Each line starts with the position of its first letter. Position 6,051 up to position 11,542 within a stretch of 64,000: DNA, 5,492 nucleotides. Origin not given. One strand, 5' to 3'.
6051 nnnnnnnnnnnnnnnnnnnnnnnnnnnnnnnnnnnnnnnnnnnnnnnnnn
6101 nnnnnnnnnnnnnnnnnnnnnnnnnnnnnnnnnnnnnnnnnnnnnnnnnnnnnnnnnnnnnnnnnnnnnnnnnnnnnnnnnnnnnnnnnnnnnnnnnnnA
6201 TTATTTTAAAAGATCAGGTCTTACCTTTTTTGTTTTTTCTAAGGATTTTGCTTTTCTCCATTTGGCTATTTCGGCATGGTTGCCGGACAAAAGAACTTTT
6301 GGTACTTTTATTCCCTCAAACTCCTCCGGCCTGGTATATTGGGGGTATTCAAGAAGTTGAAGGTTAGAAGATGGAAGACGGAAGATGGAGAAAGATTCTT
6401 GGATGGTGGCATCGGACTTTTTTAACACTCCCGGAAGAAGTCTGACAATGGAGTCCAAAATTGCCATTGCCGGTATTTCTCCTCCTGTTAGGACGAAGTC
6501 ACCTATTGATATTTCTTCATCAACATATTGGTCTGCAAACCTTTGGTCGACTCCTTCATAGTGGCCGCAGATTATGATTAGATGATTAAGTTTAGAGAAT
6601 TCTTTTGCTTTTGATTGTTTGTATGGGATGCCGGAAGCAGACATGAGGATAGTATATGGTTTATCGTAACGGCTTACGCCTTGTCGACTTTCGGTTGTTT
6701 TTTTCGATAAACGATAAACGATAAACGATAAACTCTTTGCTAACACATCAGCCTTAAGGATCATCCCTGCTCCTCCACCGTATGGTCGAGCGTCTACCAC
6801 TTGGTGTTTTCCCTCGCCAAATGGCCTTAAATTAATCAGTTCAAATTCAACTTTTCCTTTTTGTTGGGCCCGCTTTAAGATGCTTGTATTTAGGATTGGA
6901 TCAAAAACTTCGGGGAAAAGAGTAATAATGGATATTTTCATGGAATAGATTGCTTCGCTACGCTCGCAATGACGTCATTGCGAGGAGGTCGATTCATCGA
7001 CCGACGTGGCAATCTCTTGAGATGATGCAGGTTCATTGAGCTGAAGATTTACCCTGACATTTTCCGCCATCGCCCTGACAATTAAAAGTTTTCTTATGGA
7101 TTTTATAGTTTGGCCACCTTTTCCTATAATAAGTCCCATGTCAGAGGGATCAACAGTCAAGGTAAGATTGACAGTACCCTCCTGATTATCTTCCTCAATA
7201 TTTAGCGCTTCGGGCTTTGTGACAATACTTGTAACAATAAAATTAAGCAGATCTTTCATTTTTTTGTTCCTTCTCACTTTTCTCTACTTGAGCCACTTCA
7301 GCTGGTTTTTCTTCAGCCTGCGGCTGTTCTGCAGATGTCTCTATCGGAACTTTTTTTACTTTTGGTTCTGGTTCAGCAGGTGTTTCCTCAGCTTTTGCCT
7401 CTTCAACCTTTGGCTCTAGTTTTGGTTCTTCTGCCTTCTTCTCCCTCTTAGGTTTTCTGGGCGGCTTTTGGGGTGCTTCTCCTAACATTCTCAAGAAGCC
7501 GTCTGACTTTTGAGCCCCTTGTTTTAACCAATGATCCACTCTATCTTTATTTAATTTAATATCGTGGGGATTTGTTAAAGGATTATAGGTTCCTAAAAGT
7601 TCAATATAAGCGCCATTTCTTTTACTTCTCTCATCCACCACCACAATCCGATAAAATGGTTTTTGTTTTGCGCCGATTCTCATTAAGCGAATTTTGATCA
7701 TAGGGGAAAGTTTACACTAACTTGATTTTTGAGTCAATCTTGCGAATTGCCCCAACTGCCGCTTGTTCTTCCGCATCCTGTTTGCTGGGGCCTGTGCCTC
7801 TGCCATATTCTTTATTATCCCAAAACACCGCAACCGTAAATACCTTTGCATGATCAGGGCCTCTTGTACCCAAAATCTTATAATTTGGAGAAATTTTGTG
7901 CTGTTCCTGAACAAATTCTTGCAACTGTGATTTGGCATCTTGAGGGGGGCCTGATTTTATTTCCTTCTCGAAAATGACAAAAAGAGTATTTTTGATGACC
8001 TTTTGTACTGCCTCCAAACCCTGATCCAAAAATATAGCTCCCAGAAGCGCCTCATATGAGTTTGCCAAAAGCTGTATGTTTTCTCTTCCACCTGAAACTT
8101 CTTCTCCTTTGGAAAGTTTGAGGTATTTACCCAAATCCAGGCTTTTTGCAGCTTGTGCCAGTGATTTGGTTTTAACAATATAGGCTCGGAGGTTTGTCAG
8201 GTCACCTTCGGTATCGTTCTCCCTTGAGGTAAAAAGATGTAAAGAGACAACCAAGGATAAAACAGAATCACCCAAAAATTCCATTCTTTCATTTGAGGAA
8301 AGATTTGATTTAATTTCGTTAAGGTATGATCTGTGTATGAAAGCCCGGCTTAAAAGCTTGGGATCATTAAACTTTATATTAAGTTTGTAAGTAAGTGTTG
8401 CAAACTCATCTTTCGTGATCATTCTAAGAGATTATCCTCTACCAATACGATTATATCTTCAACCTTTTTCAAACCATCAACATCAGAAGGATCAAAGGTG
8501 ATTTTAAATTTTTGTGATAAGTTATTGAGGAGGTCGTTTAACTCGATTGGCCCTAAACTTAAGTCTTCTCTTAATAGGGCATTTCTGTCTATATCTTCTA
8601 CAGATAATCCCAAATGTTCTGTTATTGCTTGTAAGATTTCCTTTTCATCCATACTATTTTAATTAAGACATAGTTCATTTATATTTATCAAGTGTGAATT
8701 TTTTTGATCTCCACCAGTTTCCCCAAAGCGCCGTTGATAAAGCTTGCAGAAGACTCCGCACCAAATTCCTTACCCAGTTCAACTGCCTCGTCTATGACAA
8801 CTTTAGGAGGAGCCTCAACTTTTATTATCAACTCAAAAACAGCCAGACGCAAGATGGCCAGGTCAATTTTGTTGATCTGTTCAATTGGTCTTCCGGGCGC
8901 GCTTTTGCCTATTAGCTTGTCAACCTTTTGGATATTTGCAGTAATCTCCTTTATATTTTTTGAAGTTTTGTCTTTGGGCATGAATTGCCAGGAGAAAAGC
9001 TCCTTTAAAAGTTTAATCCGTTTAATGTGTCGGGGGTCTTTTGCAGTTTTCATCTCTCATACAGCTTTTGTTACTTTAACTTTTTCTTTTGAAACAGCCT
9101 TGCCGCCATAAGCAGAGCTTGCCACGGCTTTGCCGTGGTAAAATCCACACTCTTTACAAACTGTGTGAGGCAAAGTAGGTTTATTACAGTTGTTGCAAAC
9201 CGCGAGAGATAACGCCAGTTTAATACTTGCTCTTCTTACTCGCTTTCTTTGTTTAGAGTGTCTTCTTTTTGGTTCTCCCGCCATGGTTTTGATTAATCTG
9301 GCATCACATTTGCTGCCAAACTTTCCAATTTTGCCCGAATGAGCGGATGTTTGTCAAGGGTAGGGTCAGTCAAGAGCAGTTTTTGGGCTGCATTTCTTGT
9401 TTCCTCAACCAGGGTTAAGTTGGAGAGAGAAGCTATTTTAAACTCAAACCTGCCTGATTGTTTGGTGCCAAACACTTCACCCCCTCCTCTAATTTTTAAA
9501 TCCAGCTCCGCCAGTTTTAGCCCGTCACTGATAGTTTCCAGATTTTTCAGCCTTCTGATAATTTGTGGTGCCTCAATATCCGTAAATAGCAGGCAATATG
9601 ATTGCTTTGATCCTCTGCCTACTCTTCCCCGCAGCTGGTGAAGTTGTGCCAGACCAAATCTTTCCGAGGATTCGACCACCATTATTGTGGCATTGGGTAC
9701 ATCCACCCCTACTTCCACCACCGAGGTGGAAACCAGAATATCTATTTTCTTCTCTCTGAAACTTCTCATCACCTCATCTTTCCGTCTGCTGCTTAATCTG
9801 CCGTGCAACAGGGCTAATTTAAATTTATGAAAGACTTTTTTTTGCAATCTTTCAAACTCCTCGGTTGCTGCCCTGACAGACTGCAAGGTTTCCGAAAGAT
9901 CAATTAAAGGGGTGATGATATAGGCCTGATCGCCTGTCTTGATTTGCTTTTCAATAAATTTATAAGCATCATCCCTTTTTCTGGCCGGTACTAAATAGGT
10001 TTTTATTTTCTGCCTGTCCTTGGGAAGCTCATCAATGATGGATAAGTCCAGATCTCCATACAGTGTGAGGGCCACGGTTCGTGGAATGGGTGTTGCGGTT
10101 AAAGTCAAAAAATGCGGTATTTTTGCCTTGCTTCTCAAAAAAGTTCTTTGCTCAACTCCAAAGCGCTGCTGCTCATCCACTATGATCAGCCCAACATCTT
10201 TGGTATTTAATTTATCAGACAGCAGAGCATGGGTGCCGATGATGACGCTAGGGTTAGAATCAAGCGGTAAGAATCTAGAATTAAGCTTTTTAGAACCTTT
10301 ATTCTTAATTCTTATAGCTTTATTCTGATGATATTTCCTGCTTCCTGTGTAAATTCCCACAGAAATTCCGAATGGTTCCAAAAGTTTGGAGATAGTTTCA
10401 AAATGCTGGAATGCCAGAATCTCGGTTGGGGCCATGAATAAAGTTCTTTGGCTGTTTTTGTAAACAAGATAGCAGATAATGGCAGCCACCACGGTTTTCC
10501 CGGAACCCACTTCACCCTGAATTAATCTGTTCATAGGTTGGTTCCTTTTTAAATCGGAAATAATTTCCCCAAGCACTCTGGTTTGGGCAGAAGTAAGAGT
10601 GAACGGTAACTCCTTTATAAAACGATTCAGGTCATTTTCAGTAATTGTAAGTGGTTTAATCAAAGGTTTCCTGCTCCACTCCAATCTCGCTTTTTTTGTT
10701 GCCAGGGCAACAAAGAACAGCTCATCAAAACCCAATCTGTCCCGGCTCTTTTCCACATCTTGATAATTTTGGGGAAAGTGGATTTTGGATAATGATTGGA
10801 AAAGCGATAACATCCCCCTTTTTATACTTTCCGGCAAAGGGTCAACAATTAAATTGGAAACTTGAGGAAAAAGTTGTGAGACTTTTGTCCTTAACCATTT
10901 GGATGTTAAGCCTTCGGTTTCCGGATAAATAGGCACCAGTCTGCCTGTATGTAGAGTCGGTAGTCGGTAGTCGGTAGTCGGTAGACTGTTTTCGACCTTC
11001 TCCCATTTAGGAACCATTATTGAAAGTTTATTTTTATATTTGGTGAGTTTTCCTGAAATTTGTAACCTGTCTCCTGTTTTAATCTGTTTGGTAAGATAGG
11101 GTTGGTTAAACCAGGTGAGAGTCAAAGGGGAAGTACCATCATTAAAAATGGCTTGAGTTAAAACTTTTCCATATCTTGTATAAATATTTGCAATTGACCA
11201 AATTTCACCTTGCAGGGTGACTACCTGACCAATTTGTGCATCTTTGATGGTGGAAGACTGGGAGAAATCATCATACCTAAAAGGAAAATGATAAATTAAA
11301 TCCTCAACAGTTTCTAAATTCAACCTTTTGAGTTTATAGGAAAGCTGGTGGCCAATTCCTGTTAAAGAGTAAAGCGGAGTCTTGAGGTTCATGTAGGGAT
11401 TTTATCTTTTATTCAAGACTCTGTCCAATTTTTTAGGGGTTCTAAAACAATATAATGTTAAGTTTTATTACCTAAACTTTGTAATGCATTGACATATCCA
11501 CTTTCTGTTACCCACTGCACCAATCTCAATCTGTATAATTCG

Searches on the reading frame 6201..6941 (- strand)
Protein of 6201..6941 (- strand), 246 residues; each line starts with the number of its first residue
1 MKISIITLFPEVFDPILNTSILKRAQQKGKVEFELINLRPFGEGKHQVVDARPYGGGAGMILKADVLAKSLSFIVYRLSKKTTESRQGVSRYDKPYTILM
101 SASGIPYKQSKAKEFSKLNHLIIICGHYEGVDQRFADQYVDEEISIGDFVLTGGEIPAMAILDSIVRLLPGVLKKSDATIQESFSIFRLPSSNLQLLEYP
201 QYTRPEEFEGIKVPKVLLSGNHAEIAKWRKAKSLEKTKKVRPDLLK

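Call 63: search_protein_families(library=pfam, proteins=[window:6201-6941:-], max_evalue=0.00001)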
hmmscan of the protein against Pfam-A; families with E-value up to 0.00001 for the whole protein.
window:6201-6941:- (246 aa): 1 family
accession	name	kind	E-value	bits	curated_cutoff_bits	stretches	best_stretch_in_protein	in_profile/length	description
PF01746.26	tRNA_m1G_MT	-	3.4e-56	190.5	27.3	1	23-242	2-195/195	tRNA (Guanine-1)-methyltransferase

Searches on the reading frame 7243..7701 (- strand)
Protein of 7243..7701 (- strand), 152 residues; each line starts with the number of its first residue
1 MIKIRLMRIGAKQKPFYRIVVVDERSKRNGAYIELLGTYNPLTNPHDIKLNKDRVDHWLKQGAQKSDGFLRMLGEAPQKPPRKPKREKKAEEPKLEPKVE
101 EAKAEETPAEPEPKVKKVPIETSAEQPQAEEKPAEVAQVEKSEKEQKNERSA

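Call 63: search_protein_families(library=pfam, proteins=[window:7243-7701:-], max_evalue=0.00001)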
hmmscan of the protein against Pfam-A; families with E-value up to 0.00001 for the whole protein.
window:7243-7701:- (152 aa): 1 family
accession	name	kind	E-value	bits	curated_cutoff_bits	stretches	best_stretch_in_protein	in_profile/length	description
PF00886.24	Ribosomal_S16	-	3.1e-25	88.3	27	1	8-66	1-62/62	Ribosomal protein S16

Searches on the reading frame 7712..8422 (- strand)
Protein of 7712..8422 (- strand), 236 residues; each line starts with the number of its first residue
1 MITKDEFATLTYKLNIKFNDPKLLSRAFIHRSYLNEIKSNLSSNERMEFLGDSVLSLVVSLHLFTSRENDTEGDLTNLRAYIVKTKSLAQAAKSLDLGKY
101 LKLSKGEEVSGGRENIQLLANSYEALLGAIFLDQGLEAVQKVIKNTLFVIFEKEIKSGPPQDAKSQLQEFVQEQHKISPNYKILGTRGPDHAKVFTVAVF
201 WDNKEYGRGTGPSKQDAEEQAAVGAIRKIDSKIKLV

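Call 63: search_protein_families(library=pfam, proteins=[window:7712-8422:-], max_evalue=0.00001)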
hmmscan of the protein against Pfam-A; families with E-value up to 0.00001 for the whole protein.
window:7712-8422:- (236 aa): 3 families
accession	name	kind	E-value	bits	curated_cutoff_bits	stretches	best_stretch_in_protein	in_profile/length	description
PF14622.11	Ribonucleas_3_3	-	1.1e-35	123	35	1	20-148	1-125/128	Ribonuclease-III-like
PF00636.31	Ribonuclease_3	-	7e-23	81.8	27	1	45-135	1-102/102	Ribonuclease III domain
PF00035.32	dsrm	-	1.3e-16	61.4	23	1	163-228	1-65/66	Double-stranded RNA binding motif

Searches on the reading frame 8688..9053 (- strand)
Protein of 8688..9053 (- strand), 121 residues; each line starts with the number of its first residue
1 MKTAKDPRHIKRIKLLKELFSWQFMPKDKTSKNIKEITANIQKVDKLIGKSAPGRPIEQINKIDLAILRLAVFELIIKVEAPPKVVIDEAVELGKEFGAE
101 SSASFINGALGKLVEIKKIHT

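Call 63: search_protein_families(library=pfam, proteins=[window:8688-9053:-], max_evalue=0.00001)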
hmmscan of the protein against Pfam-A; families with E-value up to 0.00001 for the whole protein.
window:8688-9053:- (121 aa): 1 family
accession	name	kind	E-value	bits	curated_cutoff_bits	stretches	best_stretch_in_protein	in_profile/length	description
PF01029.23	NusB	-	8.4e-22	78.4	23.1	1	32-113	50-131/133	NusB family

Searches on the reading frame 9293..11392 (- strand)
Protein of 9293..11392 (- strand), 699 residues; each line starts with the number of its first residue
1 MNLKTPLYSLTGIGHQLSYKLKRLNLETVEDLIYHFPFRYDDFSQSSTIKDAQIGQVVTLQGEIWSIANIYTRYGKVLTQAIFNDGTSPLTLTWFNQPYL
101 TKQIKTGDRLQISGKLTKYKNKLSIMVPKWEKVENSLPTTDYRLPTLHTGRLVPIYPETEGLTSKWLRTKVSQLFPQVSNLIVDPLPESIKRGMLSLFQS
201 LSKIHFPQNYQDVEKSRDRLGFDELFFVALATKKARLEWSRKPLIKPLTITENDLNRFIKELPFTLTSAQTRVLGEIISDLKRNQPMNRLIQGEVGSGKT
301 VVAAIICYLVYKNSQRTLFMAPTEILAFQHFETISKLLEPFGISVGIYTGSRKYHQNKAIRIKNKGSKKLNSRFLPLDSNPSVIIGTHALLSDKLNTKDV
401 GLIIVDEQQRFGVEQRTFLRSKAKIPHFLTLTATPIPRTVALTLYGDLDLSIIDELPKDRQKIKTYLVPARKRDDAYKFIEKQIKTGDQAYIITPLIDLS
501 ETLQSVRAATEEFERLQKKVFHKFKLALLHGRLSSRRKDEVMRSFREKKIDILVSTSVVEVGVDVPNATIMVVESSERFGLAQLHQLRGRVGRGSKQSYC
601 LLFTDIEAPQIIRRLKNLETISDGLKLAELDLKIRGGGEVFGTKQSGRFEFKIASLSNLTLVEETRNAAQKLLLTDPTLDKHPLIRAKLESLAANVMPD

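Call 63: search_protein_families(library=pfam, proteins=[window:9293-11392:-], max_evalue=0.00001)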
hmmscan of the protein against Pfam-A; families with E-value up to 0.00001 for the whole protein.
window:9293-11392:- (699 aa): 7 families
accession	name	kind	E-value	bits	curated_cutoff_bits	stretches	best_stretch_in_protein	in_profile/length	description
PF00270.35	DEAD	-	1.1e-20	74.4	26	1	271-440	5-164/167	DEAD/DEAH box helicase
PF17191.10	RecG_wedge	-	6.1e-20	71.9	23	1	12-174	7-158/162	RecG wedge domain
PF00271.37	Helicase_C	-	2.9e-19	69.8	23.5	1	478-593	8-108/110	Helicase conserved C-terminal domain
PF04851.21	ResIII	-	1.6e-13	51.4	22.5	1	265-435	3-162/164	Type III restriction enzyme, res subunit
PF01336.31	tRNA_anti-codon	-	5e-11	42.8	27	1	58-132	1-74/75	OB-fold nucleic acid binding domain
PF19833.4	RecG_dom3_C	-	3.9e-09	36.9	26.8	1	622-681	2-63/87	ATP-dependent DNA helicase RecG, domain 3, C-terminal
PF22590.2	Cas3-like_C_2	-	7.5e-07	29.8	27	1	504-594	10-104/106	CRISPR-associated nuclease/helicase Cas3, C-terminal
